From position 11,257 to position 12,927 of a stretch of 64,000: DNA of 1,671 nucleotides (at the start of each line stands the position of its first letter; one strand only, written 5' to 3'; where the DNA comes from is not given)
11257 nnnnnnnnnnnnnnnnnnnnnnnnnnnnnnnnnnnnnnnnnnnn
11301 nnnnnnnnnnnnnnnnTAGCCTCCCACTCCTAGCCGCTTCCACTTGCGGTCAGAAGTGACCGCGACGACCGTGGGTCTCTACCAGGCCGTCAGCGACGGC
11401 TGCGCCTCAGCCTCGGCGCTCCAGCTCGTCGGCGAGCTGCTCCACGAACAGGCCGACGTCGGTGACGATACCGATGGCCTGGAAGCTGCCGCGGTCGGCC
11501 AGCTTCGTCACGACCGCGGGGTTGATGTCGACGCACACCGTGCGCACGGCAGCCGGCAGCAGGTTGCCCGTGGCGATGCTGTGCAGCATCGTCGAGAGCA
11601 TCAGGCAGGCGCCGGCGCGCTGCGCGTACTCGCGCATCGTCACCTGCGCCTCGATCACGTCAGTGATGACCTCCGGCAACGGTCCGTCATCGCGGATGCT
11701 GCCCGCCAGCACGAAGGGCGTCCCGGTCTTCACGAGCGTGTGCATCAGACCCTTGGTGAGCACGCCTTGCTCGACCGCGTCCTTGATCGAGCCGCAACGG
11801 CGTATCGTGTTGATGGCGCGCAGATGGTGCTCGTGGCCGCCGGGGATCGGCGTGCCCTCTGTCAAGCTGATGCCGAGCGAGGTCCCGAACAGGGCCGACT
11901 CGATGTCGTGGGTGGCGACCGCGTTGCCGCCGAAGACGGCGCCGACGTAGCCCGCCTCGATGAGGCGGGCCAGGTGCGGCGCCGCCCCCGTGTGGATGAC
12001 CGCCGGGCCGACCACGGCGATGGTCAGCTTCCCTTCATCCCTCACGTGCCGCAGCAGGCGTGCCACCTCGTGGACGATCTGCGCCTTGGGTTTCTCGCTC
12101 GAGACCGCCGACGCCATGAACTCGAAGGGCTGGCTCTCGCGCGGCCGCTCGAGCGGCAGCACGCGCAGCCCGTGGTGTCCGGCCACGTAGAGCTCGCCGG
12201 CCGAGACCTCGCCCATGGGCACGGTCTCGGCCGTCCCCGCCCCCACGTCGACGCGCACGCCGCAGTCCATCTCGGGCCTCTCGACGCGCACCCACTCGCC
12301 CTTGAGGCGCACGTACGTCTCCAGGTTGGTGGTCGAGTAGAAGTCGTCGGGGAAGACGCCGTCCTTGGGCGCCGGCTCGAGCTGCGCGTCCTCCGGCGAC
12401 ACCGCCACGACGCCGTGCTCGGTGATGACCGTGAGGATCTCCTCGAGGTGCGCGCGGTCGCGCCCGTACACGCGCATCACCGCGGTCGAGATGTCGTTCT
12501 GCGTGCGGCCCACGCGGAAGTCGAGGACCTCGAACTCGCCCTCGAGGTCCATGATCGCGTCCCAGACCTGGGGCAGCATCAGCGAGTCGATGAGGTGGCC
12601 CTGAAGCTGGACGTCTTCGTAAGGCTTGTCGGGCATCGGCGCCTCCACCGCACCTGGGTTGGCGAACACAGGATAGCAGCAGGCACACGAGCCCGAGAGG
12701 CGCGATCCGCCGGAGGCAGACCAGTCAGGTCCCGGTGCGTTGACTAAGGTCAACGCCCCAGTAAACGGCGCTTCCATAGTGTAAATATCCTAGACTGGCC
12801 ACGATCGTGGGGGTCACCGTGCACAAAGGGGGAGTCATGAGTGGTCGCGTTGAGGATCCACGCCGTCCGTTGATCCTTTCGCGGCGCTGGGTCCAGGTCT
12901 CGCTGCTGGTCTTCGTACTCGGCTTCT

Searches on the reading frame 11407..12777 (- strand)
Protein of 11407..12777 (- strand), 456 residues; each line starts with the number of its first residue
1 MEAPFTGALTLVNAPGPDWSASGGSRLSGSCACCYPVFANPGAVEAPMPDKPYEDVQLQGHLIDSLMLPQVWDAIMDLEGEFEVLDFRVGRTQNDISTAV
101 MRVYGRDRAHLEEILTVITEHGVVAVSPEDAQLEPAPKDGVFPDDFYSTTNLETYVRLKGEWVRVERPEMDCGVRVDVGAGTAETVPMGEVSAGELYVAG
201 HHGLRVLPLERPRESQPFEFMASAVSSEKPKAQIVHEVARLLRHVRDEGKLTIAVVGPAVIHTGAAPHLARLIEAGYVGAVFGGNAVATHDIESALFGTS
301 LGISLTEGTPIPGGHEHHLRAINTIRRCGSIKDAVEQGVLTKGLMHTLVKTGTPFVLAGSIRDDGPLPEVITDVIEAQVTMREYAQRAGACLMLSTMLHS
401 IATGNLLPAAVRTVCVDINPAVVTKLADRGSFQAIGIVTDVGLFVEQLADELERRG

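Call 22: find_encoding_contigs(protein=window:11407-12777:-, flank=10000, max_places=1)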
Protein window:11407-12777:- (456 aa): no gene with exactly this product is on record in the collection.

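Call 66: search_protein_families(library=pfam, proteins=[window:11407-12777:-], max_evalue=0.001)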
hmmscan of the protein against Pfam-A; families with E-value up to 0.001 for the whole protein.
window:11407-12777:- (456 aa): 3 families
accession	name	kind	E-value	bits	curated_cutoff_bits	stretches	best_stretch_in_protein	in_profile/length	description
PF21570.3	ArgZ-like_C_2nd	-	2.7e-98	328.3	27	1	237-448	2-213/213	Arginine dihydrolase ArgZ-like, C-terminal, Rossmann fold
PF04455.17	Saccharop_dh_N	-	8.4e-34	116.4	23.5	1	54-151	2-99/100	LOR/SDH bifunctional enzyme conserved region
PF21571.2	ArgZ-like_C_1st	-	5.9e-28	97.1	27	1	153-235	1-84/84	Arginine dihydrolase ArgZ-like, C-terminal, first region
